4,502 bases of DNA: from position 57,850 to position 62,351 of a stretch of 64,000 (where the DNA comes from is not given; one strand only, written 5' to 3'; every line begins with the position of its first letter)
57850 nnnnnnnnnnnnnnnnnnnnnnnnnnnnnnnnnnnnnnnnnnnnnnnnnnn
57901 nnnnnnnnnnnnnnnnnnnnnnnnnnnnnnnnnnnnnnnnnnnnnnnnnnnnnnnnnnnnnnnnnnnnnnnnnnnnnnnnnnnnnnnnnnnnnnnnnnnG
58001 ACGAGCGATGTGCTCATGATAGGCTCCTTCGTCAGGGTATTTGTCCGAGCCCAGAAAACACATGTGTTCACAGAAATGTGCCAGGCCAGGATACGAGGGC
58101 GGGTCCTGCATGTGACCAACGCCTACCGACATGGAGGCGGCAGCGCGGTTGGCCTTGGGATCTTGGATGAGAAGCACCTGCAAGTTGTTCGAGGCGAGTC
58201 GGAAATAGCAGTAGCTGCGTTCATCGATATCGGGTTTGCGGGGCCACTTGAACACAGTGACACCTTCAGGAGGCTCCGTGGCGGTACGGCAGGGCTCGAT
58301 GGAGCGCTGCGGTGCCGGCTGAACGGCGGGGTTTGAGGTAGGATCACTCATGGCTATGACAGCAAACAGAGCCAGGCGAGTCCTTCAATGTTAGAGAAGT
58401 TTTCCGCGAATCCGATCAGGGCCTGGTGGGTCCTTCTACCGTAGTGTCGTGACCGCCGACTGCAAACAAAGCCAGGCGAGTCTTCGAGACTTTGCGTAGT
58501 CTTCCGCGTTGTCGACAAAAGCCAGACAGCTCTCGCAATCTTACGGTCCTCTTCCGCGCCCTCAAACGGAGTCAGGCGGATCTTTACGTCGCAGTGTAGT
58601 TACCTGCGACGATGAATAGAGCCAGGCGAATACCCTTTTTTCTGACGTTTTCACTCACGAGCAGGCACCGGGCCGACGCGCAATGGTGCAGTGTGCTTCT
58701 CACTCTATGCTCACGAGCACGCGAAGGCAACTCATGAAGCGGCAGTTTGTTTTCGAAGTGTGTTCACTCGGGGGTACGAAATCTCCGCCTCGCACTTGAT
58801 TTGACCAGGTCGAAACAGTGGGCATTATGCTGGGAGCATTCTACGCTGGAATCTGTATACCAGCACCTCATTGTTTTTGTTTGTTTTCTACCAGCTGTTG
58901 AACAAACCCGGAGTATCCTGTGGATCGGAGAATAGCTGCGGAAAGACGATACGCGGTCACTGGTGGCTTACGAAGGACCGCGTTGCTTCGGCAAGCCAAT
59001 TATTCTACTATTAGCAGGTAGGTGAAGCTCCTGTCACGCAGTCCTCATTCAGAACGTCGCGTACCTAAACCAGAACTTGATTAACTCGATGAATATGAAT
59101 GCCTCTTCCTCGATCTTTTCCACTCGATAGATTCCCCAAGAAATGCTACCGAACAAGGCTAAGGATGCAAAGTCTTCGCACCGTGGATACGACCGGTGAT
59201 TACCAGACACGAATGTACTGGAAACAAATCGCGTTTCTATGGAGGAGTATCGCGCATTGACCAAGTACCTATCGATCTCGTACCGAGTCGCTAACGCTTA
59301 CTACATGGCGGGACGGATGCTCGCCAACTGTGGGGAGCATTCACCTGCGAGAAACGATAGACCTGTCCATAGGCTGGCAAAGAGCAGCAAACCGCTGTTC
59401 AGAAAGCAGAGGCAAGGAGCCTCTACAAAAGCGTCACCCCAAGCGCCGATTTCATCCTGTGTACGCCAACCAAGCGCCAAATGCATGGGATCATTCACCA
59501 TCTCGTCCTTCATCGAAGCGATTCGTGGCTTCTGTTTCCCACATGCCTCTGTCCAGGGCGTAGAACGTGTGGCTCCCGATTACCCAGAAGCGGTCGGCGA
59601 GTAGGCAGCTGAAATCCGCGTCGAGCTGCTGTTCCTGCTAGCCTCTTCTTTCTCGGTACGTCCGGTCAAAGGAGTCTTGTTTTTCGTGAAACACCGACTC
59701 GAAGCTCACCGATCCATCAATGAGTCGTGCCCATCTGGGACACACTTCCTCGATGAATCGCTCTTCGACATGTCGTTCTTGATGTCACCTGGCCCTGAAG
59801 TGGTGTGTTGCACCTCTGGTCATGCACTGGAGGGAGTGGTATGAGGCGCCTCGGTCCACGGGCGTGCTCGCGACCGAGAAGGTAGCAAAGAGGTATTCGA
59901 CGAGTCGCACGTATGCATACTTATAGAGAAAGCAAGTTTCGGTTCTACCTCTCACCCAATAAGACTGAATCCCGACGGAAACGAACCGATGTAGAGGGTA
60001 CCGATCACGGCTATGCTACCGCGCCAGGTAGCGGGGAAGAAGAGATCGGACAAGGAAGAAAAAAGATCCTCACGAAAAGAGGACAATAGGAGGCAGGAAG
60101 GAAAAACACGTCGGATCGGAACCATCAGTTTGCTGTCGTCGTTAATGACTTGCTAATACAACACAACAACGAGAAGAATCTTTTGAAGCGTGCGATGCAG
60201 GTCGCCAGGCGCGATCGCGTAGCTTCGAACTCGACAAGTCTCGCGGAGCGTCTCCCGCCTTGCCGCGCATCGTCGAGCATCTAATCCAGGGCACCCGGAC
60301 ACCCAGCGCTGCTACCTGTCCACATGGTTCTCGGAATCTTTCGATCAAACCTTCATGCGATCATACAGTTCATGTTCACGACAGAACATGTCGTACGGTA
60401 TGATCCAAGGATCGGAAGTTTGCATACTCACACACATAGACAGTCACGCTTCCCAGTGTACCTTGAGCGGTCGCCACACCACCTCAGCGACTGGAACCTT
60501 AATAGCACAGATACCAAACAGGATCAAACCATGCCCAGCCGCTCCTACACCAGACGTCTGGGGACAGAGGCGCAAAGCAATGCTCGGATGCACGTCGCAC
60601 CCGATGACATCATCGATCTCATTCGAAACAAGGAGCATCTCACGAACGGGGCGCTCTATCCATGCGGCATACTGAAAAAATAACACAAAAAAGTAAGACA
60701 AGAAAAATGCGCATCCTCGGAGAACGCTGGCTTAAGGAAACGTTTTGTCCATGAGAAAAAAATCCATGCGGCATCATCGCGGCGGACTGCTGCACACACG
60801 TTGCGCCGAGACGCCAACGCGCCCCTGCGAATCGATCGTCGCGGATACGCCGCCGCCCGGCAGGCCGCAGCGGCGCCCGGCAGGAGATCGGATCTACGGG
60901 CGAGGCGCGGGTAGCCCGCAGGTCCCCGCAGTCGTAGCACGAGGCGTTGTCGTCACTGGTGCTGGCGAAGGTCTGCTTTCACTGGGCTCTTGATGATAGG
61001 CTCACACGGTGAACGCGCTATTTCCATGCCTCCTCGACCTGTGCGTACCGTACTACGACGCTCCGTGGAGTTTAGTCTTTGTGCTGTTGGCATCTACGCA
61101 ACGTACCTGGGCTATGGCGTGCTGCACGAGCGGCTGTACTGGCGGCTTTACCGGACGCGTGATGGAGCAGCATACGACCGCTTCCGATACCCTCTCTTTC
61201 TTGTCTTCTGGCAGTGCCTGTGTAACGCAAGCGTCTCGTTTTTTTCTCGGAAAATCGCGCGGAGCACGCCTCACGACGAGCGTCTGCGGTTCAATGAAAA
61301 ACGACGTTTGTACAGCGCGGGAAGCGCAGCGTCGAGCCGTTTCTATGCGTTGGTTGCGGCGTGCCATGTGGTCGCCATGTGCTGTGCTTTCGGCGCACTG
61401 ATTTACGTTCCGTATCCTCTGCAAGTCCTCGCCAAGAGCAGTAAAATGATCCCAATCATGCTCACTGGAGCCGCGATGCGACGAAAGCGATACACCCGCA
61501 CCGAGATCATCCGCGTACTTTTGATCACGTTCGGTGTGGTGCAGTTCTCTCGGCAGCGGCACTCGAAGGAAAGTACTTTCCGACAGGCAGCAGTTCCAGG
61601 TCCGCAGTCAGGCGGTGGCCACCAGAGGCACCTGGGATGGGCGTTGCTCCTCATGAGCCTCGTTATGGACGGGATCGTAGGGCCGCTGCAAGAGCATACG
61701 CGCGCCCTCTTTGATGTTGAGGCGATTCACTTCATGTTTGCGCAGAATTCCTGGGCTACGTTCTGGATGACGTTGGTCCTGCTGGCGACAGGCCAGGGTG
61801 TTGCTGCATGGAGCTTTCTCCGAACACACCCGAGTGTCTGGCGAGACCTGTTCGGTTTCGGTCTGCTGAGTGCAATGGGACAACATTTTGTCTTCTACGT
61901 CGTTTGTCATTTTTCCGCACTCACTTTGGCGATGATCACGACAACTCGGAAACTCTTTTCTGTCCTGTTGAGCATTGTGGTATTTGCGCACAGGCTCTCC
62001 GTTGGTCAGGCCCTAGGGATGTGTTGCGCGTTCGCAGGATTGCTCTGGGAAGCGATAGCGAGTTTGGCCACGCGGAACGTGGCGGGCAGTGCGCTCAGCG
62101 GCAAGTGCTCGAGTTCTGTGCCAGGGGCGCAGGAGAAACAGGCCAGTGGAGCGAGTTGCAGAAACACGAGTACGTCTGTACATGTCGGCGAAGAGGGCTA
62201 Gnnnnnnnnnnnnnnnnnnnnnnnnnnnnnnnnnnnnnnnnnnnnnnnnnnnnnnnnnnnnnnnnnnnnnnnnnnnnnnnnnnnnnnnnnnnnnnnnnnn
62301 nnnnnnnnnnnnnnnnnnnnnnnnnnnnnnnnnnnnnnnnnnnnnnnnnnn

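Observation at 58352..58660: Six phased 50-bp repeats with an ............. core immediately upstream of the M16 peptidase ATG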

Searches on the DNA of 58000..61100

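Call 45: search_rna_families(source=window, start=58000, end=61100, threshold=evalue, max_evalue=1)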
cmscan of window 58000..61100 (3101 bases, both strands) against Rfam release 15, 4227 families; matches with E-value up to 1: 1.
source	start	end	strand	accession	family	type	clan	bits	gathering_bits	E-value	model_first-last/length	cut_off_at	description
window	60057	60189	-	RF00022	GcvB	Gene;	-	22.7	42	0.037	1-204/204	no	GcvB RNA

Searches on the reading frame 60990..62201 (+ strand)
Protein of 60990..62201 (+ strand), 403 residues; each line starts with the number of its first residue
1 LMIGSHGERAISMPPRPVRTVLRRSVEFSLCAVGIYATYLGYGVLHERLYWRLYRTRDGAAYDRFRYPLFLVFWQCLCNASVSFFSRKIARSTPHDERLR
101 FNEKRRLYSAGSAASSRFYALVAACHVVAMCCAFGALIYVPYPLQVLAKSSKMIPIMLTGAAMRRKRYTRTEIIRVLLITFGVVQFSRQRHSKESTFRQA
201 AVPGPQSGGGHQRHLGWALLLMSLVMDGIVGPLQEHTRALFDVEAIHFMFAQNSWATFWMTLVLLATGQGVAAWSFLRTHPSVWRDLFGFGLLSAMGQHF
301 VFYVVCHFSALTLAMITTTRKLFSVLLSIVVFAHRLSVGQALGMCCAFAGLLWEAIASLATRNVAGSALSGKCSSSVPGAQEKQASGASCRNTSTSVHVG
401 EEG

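Call 39: search_protein_families(library=pfam, proteins=[window:60990-62201:+], max_evalue=0.01)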
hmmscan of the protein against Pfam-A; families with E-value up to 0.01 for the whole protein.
window:60990-62201:+ (403 aa): 3 families
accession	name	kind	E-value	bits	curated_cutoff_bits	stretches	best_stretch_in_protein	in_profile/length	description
PF08449.17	UAA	-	4.5e-46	157.9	26.2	1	28-354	2-307/311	UAA transporter family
PF00892.27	EamA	-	1.8e-08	35.2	28.2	1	219-352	6-131/135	EamA-like transporter family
PF03151.22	TPT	-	0.00077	19.4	30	1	280-351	216-287/291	Triose-phosphate Transporter family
